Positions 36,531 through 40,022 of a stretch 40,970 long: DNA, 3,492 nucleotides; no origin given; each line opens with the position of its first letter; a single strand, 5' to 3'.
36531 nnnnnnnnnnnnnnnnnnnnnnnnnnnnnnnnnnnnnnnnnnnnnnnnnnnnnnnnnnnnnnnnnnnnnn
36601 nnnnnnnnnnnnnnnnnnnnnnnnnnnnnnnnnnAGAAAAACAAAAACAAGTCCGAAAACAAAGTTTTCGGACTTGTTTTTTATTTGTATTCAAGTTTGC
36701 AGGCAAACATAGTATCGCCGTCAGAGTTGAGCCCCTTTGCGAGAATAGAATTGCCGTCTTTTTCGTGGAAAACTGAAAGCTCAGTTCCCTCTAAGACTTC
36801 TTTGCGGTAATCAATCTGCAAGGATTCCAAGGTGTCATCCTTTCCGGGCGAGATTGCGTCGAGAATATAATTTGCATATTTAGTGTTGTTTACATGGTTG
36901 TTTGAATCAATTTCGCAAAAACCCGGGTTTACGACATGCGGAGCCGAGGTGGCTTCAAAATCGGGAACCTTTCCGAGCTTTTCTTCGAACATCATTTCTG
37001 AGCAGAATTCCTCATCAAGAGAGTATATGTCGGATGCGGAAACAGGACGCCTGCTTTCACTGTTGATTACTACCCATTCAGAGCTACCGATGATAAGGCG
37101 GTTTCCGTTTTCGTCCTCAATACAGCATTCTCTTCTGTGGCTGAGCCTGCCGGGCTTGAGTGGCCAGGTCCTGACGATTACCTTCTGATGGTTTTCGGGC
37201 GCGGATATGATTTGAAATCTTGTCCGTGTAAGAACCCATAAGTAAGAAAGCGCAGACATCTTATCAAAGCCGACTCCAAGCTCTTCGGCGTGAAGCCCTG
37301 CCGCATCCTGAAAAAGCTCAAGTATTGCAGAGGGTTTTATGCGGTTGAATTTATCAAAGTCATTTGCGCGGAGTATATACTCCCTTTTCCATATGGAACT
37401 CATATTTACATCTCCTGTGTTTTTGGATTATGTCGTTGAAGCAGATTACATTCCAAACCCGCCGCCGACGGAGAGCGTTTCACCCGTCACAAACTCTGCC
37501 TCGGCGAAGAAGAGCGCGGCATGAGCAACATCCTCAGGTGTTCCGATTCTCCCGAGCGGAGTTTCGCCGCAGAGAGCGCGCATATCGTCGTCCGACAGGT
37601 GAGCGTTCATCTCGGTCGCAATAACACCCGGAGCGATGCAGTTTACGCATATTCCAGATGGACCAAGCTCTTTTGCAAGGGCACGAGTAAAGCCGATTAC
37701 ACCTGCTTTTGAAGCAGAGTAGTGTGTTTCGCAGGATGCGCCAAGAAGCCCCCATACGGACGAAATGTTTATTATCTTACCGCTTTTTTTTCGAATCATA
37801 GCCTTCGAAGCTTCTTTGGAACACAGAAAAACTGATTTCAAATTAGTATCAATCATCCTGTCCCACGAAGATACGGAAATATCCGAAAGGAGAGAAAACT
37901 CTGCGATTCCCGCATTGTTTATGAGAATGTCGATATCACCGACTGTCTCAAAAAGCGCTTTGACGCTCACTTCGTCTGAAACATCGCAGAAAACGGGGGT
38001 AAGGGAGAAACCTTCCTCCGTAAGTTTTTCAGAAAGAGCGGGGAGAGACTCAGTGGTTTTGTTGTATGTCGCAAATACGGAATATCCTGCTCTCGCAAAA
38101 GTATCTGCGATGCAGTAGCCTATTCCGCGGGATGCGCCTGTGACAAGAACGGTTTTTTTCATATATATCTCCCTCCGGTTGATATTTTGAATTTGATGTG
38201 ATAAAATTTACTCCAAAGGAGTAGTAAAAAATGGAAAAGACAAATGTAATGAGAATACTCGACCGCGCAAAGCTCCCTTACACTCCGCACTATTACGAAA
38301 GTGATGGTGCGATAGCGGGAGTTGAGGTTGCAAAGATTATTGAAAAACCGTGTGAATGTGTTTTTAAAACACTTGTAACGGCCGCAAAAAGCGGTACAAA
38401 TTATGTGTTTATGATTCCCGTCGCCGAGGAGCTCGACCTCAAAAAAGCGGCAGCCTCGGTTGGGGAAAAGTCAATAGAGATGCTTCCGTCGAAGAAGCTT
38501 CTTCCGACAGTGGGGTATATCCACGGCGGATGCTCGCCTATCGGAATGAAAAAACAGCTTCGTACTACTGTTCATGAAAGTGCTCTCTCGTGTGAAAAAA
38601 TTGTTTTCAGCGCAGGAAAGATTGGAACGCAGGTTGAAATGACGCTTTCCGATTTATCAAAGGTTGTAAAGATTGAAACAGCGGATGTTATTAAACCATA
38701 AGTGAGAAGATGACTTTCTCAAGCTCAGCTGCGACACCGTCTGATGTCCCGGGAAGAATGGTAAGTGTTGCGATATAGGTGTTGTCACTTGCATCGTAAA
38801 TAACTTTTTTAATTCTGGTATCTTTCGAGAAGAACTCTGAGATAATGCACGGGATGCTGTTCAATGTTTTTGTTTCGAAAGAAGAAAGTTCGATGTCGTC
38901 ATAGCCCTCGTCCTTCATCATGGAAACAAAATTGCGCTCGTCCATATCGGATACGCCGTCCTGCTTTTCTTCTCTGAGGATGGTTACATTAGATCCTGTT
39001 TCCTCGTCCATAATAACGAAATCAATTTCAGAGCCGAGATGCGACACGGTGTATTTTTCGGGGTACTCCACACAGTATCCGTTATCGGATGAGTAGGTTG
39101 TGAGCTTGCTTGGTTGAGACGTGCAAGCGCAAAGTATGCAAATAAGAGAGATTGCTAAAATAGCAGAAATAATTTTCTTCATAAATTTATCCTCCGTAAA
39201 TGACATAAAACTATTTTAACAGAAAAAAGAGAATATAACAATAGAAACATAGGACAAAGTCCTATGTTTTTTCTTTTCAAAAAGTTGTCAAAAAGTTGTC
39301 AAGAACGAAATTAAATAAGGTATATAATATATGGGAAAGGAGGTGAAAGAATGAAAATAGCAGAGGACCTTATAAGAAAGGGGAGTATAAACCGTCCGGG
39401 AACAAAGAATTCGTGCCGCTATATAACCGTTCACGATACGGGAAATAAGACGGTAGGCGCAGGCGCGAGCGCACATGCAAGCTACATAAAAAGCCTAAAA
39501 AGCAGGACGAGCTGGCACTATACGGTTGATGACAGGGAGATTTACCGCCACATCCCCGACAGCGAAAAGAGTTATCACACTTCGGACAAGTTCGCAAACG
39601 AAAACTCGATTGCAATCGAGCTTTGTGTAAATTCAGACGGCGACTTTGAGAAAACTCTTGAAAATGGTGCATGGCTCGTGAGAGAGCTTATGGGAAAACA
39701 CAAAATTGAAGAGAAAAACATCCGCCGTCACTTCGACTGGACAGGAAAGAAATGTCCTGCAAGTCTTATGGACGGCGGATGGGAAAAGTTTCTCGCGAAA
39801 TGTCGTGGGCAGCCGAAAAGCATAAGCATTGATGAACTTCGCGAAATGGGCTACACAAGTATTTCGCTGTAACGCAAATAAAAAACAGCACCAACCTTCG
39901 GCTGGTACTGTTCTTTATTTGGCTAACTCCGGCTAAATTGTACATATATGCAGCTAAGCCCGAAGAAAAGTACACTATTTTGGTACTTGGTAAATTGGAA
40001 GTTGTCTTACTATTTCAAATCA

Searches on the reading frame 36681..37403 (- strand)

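Call 35: search_protein_families(library=pfam, proteins=[window:36681-37403:-], max_evalue=0.00001)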
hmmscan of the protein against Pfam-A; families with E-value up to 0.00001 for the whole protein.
window:36681-37403:- (240 aa): 2 families
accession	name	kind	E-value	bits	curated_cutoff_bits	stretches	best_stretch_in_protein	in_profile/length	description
PF01643.23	Acyl-ACP_TE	-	6.2e-19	68.5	23.7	1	5-123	4-123/131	Acyl-ACP thioesterase N-terminal domain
PF20791.3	Acyl-ACP_TE_C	-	6e-11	42.9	21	1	158-216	12-72/101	Acyl-ACP thioesterase C-terminal domain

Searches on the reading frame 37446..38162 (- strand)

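Call 35: search_protein_families(library=pfam, proteins=[window:37446-38162:-], max_evalue=0.00001)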
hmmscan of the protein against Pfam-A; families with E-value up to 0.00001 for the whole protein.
window:37446-38162:- (238 aa): 5 families
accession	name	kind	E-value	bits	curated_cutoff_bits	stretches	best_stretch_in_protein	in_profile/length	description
PF00106.31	adh_short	-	4.5e-61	206.2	26.6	1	3-192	1-193/195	short chain dehydrogenase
PF13561.12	adh_short_C2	-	1.1e-58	199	27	1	9-236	1-235/236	Enoyl-(Acyl carrier protein) reductase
PF08659.16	KR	-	2.1e-11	44.5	22.6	1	4-173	2-170/180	KR domain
PF01370.27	Epimerase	-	1.1e-07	31.9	20.9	1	5-91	1-79/240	NAD dependent epimerase/dehydratase family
PF23441.1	SDR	-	4.2e-06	26.8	27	0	3-235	8-254/258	SDR-like rossmann domain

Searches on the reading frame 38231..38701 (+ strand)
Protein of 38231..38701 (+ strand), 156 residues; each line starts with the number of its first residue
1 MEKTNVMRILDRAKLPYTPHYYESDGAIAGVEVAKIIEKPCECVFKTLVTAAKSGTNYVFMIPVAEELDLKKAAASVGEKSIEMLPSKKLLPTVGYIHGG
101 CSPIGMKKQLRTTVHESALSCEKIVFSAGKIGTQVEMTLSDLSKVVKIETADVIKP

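Call 35: search_protein_families(library=pfam, proteins=[window:38231-38701:+], max_evalue=0.00001)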
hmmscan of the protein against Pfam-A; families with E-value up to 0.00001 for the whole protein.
window:38231-38701:+ (156 aa): 1 family
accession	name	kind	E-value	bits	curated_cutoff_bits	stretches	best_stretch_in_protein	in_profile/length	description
PF04073.20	tRNA_edit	-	5.1e-17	62.5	25.5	1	32-144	9-122/123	Aminoacyl-tRNA editing domain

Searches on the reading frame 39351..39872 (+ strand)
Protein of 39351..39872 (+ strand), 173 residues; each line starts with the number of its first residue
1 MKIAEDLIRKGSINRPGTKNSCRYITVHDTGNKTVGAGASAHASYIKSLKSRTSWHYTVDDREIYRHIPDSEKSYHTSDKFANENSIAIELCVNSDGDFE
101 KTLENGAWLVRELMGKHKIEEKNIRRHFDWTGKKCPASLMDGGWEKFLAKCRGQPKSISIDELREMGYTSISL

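Call 85: search_protein_families(library=pfam, proteins=[window:39351-39872:+], max_evalue=0.00001)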
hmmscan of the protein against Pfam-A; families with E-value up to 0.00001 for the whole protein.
window:39351-39872:+ (173 aa): 1 family
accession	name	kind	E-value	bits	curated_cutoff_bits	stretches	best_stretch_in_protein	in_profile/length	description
PF01510.30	Amidase_2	-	3.7e-21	76.3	26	1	20-137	3-130/131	N-acetylmuramoyl-L-alanine amidase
